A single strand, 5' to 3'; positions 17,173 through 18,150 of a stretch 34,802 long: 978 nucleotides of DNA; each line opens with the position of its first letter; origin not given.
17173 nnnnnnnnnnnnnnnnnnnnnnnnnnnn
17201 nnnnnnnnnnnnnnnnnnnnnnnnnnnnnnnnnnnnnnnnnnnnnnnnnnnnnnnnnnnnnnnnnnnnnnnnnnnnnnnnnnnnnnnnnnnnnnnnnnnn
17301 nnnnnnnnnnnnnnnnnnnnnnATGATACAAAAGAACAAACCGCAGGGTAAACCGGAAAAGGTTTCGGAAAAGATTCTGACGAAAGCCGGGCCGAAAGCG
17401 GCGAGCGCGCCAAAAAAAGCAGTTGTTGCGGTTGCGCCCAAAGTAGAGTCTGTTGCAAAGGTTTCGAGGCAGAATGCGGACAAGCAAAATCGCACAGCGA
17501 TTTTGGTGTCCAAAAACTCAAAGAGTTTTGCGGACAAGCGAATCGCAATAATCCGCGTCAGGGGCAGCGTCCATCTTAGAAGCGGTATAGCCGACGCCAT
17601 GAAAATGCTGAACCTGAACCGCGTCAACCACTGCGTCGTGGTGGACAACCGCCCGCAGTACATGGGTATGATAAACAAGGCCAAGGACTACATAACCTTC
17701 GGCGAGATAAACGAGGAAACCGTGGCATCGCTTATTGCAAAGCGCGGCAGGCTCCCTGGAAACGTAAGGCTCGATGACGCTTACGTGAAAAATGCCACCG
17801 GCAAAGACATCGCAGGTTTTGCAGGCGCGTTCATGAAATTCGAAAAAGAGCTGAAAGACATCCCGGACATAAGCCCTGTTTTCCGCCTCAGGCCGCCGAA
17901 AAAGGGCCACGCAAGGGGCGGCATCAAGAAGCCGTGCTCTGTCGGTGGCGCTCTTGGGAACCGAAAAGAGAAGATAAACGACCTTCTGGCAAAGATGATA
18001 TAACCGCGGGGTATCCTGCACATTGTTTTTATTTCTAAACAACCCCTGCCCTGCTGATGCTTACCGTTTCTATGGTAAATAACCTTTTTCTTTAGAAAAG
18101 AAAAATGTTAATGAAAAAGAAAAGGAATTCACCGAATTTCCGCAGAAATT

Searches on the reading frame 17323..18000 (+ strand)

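Call 46: search_protein_families(library=pfam, proteins=[window:17323-18000:+], max_evalue=0.001)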
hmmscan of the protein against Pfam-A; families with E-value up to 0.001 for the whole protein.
window:17323-18000:+ (226 aa): 1 family
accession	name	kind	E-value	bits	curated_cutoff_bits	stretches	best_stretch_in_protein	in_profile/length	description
PF00327.25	Ribosomal_L30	-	1.2e-12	47.9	23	1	74-124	1-51/51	Ribosomal protein L30p/L7e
